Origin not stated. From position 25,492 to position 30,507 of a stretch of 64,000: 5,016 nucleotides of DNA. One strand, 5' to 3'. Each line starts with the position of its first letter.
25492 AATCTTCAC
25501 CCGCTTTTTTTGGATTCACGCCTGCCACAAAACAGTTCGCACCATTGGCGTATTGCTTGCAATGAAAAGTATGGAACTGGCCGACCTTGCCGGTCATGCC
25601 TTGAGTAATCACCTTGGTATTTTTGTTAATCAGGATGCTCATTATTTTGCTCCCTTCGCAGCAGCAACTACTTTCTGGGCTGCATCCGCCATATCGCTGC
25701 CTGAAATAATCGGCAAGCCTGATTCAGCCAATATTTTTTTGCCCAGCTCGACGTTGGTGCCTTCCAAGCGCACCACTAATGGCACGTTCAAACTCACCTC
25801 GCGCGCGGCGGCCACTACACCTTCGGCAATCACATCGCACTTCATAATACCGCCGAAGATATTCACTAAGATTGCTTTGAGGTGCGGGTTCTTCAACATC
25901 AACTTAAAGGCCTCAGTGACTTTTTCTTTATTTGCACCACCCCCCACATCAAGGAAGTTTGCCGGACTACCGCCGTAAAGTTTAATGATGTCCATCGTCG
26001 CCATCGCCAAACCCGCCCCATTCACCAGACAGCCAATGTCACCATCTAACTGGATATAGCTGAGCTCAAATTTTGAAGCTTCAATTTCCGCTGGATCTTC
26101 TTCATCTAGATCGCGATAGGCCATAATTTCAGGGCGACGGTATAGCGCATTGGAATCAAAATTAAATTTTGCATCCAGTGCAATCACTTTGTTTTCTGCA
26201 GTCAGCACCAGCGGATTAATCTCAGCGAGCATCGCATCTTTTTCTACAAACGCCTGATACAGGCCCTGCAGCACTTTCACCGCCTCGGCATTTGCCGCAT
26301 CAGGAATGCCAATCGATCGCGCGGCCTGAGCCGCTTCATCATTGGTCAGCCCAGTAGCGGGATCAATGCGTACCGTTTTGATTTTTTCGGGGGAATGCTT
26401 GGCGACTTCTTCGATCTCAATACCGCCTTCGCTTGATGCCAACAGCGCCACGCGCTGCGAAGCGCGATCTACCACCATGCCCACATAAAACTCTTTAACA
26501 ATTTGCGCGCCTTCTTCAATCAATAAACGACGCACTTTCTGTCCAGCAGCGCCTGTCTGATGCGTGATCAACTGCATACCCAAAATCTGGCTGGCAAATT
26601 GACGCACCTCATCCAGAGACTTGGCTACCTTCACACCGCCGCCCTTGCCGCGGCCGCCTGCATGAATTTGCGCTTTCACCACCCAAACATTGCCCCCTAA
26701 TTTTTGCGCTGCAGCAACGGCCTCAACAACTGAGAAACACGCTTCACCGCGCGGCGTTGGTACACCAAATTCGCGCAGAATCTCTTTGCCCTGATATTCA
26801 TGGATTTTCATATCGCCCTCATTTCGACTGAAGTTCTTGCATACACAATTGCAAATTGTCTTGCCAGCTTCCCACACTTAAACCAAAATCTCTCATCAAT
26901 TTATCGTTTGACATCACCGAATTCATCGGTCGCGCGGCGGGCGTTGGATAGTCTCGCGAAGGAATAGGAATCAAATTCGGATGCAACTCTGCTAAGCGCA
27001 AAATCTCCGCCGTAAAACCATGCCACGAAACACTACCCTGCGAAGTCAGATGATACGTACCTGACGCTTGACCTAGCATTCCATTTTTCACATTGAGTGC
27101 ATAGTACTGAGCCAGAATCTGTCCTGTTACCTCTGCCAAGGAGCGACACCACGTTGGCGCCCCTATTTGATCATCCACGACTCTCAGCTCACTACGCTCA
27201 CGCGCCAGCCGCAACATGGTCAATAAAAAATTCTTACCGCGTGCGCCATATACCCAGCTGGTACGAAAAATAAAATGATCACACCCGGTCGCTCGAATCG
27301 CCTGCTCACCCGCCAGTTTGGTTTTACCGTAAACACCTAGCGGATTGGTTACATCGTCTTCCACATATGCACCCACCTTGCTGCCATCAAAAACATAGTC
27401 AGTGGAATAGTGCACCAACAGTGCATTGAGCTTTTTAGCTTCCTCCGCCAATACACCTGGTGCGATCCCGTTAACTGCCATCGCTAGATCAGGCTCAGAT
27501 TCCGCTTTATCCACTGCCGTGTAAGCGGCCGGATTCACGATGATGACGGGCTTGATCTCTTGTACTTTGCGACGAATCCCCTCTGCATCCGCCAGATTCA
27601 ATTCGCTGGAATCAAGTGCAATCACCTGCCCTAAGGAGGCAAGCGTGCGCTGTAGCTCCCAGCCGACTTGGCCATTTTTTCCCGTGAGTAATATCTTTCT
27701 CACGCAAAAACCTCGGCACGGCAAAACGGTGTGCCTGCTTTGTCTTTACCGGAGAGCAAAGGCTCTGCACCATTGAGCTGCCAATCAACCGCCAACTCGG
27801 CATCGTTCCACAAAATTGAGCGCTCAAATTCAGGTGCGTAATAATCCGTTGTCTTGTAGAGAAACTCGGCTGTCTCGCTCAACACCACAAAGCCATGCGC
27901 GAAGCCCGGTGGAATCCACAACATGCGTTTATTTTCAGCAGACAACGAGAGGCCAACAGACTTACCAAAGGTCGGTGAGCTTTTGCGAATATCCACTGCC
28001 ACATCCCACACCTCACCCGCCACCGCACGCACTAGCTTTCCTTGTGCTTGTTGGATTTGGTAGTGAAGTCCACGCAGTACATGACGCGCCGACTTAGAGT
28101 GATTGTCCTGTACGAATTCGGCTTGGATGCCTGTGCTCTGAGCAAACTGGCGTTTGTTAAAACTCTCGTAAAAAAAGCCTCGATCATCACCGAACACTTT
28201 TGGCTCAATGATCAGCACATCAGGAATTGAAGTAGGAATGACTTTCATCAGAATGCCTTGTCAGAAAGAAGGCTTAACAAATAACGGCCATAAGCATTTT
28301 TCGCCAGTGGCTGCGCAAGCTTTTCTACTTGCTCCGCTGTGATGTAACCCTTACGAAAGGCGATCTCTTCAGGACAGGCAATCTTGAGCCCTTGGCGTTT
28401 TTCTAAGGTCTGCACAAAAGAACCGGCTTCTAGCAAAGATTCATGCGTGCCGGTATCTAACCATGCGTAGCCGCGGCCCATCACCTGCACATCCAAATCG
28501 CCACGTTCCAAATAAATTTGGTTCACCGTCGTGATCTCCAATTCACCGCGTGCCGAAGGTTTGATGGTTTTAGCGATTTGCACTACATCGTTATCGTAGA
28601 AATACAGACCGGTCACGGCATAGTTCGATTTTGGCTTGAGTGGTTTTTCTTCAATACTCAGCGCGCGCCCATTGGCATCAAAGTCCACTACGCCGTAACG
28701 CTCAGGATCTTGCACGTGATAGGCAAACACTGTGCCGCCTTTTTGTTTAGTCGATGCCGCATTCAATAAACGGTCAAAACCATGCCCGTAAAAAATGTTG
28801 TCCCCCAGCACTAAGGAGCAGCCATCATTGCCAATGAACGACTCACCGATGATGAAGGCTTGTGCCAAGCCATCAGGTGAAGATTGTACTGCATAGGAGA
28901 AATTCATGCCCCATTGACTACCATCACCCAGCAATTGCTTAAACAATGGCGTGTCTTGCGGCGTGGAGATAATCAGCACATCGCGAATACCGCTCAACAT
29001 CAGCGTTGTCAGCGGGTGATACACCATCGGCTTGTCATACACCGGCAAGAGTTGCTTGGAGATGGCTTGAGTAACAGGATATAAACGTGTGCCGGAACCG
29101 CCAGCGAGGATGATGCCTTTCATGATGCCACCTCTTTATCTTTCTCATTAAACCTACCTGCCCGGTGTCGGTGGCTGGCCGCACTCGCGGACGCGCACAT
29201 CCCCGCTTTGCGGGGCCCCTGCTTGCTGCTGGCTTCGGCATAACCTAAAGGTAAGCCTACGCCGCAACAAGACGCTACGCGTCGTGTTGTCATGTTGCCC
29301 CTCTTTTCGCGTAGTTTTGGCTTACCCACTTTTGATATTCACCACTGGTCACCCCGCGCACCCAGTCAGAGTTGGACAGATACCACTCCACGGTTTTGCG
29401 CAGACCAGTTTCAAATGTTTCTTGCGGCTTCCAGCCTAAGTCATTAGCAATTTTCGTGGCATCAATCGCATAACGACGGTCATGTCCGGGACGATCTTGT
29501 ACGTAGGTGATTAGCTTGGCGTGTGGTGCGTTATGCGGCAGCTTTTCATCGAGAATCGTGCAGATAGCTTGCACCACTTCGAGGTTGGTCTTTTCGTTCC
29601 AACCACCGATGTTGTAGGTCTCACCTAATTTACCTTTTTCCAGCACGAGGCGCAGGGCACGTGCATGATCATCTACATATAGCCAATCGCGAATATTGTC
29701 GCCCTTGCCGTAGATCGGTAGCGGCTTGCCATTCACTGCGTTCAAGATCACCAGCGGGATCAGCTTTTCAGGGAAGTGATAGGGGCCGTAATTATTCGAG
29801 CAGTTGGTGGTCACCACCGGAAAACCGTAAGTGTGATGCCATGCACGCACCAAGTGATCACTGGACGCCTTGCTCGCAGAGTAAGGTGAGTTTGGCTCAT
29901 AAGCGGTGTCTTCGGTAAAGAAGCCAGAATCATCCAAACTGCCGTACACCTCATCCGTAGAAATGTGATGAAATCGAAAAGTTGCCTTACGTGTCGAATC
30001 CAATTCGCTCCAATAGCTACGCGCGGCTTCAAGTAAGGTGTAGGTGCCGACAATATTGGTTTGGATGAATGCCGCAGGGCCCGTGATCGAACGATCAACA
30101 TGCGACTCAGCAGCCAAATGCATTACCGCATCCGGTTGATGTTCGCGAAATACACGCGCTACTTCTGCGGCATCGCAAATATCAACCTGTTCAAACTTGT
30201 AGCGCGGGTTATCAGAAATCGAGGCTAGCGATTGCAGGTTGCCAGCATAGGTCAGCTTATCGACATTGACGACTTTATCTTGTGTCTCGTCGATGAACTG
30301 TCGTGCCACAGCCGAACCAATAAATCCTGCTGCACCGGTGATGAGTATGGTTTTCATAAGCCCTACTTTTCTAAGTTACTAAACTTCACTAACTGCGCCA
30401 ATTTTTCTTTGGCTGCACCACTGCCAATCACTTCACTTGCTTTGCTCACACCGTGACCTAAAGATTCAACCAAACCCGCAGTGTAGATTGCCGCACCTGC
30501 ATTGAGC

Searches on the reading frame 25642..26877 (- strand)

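Call 6: search_protein_families(library=pfam, proteins=[window:25642-26877:-], max_evalue=0.001)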
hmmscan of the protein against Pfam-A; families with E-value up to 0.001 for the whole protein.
window:25642-26877:- (411 aa): 5 families
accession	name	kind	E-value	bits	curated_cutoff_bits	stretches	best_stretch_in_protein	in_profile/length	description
PF08442.15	ATP-grasp_2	-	2.8e-75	252.8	29.5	1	24-224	1-201/202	ATP-grasp domain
PF00549.24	Ligase_CoA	-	3.5e-34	118.1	24.5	1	284-404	1-128/128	CoA-ligase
PF24948.1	Citrate_synth_N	-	1.5e-17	64.2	83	1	24-246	4-226/232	ATP-citrate synthase ATP-grasp domain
PF13549.11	ATP-grasp_5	-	5e-09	36.3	27.6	1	19-238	4-219/221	ATP-grasp domain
PF01071.24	GARS_A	-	4.5e-05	23.8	27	1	31-122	7-87/194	Phosphoribosylglycinamide synthetase, ATP-grasp (A) domain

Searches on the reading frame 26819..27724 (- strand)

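Call 6: search_protein_families(library=pfam, proteins=[window:26819-27724:-], max_evalue=0.001)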
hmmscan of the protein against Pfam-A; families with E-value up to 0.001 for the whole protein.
window:26819-27724:- (301 aa): 3 families
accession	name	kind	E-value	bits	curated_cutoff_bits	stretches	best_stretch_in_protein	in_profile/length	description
PF04321.23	RmlD_sub_bind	-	4e-106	354.7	27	1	10-299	2-286/287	RmlD substrate binding domain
PF01370.27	Epimerase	-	8e-17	61.9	20.9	1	11-181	1-200/240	NAD dependent epimerase/dehydratase family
PF16363.11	GDP_Man_Dehyd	-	8.4e-10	39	27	1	41-146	58-167/332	GDP-mannose 4,6 dehydratase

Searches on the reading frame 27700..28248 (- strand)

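Call 6: search_protein_families(library=pfam, proteins=[window:27700-28248:-], max_evalue=0.001)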
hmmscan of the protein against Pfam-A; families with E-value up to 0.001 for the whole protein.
window:27700-28248:- (182 aa): 1 family
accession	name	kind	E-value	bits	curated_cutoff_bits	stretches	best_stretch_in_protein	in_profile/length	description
PF00908.23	dTDP_sugar_isom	-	1.9e-72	242.9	27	1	6-174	2-165/168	dTDP-4-dehydrorhamnose 3,5-epimerase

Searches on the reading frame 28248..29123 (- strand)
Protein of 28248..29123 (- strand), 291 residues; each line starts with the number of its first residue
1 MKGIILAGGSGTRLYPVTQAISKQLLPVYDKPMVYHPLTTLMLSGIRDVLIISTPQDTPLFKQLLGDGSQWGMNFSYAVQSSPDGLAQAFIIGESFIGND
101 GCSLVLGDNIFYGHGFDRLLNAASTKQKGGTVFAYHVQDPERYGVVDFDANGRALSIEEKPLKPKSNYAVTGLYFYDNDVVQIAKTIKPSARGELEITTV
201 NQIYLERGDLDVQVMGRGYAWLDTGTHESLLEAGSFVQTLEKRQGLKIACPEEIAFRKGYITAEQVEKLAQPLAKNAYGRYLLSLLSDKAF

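Call 6: search_protein_families(library=pfam, proteins=[window:28248-29123:-], max_evalue=0.001)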
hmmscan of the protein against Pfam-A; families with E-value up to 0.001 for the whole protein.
window:28248-29123:- (291 aa): 2 families
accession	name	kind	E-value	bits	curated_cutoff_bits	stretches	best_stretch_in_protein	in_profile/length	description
PF00483.29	NTP_transferase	-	2.4e-77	260.3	21.2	1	2-238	1-243/245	Nucleotidyl transferase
PF12804.13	NTP_transf_3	-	1.1e-07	32.6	27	1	3-134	1-122/160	MobA-like NTP transferase domain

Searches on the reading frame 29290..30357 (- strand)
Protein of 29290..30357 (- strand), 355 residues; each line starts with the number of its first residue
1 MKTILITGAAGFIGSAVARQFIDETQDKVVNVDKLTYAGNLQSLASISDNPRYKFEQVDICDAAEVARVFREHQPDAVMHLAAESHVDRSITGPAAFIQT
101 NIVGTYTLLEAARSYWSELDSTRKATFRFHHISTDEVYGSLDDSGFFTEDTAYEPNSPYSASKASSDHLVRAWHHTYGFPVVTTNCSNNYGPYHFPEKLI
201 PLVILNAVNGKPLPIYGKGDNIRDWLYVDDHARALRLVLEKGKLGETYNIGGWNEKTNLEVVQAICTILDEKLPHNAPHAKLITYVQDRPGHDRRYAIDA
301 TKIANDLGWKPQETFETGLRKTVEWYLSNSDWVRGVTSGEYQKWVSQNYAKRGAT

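Call 6: search_protein_families(library=pfam, proteins=[window:29290-30357:-], max_evalue=0.001)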
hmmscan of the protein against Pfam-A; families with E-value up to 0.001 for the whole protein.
window:29290-30357:- (355 aa): 7 families
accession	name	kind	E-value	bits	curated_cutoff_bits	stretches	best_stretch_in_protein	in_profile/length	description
PF16363.11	GDP_Man_Dehyd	-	6.4e-97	325.4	27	1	5-322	1-332/332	GDP-mannose 4,6 dehydratase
PF01370.27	Epimerase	-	1.2e-73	247.9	20.9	1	4-251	1-240/240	NAD dependent epimerase/dehydratase family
PF04321.23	RmlD_sub_bind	-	2.6e-16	60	27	1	3-176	2-142/287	RmlD substrate binding domain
PF02719.21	Polysacc_synt_2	-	3.9e-15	56.3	20.2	1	4-114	1-117/293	Polysaccharide biosynthesis protein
PF01073.25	3Beta_HSD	-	4e-12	46.2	22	1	5-234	1-224/280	3-beta hydroxysteroid dehydrogenase/isomerase family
PF07993.18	NAD_binding_4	-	8.3e-09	35.4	20.1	1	74-187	88-205/258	Male sterility protein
PF00106.31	adh_short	-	2.1e-06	27.8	26.6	0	2-72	1-70/195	short chain dehydrogenase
